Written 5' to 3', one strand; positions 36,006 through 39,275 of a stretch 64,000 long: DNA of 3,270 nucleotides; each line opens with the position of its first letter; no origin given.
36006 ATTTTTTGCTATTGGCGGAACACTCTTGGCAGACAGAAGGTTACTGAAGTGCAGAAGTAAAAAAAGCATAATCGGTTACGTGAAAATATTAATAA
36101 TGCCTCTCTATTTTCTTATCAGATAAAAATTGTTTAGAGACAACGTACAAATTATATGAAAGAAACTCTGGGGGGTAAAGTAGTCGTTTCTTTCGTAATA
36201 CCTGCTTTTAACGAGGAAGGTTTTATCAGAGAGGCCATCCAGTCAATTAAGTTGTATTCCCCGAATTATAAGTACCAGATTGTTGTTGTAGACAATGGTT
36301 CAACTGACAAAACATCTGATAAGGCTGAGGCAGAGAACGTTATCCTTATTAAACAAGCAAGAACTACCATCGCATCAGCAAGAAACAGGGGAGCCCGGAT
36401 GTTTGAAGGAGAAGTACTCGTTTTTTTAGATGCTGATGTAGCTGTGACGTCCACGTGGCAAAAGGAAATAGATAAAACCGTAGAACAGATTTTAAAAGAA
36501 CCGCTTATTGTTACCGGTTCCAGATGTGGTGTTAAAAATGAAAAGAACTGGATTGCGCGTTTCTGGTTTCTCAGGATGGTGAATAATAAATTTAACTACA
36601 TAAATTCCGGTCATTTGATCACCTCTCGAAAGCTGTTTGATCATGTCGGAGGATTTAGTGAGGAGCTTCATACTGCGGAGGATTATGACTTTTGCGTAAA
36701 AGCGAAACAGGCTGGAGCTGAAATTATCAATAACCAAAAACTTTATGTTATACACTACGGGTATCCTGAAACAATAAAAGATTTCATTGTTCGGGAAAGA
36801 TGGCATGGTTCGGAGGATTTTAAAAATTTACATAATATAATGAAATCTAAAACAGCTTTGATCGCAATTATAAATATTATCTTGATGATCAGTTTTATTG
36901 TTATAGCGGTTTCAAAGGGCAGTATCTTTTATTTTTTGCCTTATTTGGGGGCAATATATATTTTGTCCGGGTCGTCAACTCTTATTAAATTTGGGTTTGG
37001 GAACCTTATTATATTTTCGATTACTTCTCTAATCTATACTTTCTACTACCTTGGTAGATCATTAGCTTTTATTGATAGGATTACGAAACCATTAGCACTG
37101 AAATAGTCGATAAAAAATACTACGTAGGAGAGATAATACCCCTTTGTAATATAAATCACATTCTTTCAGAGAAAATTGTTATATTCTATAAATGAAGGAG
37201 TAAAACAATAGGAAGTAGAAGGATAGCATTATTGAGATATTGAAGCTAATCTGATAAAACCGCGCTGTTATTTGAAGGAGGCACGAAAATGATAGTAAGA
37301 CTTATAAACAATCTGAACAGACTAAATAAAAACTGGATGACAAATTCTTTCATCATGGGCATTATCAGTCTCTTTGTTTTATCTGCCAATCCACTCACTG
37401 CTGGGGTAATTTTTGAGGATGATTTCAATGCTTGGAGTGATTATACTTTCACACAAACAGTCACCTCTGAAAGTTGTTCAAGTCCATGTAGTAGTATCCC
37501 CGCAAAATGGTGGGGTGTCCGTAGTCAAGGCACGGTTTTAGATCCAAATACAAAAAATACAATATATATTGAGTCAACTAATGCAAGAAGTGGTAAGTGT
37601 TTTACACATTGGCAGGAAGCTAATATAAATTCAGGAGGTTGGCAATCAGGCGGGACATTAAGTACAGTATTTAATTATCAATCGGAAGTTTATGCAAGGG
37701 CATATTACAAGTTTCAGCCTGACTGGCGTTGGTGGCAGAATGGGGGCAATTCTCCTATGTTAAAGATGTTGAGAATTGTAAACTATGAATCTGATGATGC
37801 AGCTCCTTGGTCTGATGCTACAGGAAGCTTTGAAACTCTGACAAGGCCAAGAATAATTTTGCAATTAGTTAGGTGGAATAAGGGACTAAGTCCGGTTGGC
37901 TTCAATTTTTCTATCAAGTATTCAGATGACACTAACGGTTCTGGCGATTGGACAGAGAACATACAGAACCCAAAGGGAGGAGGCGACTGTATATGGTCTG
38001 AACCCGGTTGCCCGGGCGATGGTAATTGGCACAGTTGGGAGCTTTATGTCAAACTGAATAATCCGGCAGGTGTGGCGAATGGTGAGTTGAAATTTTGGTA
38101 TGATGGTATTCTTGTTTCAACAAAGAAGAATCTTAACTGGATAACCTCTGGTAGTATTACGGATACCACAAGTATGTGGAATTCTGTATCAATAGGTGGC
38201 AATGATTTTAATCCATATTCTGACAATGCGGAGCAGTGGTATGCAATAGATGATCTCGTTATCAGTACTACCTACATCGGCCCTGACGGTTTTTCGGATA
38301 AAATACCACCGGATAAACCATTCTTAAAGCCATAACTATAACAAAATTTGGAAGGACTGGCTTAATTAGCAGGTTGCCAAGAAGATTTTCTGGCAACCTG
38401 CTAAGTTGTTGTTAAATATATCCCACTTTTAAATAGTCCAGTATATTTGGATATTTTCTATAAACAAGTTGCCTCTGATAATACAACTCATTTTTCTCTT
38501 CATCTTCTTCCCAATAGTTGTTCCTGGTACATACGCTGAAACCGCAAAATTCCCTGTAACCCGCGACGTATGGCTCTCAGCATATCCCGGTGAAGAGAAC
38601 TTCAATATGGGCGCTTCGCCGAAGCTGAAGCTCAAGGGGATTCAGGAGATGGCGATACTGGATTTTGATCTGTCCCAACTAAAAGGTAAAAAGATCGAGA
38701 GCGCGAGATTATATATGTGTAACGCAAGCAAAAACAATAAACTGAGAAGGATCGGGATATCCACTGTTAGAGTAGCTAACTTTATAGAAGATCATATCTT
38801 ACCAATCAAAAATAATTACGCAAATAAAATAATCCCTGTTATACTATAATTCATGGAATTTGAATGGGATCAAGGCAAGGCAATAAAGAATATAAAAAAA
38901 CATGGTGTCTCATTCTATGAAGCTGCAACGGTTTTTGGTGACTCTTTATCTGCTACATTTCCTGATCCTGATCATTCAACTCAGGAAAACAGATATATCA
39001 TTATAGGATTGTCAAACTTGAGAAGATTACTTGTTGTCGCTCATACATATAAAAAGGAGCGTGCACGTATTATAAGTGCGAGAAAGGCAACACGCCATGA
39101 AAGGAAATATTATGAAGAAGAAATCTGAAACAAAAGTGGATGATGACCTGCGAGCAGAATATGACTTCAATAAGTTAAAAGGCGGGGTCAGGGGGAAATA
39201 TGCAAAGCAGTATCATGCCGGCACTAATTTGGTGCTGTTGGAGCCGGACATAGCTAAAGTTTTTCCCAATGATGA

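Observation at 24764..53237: PAPS supply plus sulfotransferases embedded in an exosortase locus: predicted sulfated exopolysaccharide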

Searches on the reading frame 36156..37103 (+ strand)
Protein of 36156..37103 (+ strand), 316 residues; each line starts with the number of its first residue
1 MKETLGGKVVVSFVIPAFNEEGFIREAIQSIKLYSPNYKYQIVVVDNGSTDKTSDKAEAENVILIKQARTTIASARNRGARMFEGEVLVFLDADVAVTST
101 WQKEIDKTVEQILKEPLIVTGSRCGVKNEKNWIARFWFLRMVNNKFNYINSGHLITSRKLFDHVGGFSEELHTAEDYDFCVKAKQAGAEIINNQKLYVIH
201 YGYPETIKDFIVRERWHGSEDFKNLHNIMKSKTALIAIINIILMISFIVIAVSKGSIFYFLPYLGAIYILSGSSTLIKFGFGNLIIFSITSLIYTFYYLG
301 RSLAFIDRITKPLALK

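Call 6: search_protein_families(library=pfam, proteins=[window:36156-37103:+])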
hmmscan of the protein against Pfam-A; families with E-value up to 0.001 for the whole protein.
window:36156-37103:+ (316 aa): 4 families
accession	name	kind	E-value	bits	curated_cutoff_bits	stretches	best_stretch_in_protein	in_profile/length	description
PF00535.33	Glycos_transf_2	-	2.9e-23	83.1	23.3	1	12-138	1-130/168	Glycosyl transferase family 2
PF10111.15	Glyco_tranf_2_2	-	8.4e-14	52.1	27.3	1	12-183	1-199/276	Glycosyltransferase like family 2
PF13641.12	Glyco_tranf_2_3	-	2.3e-09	38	27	1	11-201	3-212/230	Glycosyltransferase like family 2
PF13632.12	Glyco_trans_2_3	-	9.5e-07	29.3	27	1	154-260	77-154/198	Glycosyl transferase family group 2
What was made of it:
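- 36156..37106 (+): GT2 glycosyltransferase. Glycos_transf_2 2.9e-23 (call 6)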

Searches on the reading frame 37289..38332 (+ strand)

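Call 6: search_protein_families(library=pfam, proteins=[window:37289-38332:+])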
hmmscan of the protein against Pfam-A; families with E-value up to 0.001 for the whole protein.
window:37289-38332:+ (348 aa): 1 family
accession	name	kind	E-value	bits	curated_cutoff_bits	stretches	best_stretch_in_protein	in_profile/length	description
PF21294.4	Polysacc_lyase_14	-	9.5e-05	22.6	27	1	245-307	140-200/215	Polysaccharide lyase 14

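Call 77: search_protein_families(library=pfam, proteins=[window:37289-38332:+], max_evalue=0.01)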
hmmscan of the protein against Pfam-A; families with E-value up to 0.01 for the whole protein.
window:37289-38332:+ (348 aa): 1 family
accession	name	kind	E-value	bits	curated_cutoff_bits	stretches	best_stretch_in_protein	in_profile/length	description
PF21294.4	Polysacc_lyase_14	-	9.5e-05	22.6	27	1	245-307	140-200/215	Polysaccharide lyase 14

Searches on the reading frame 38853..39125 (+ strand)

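Call 77: search_protein_families(library=pfam, proteins=[window:38853-39125:+], max_evalue=0.01)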
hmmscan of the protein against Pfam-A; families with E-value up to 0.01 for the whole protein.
window:38853-39125:+ (91 aa): 1 family
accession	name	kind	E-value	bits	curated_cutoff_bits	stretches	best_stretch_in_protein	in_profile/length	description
PF04365.19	BrnT_toxin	-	6e-28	97.4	34.5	1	5-83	1-77/77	Ribonuclease toxin, BrnT, of type II toxin-antitoxin system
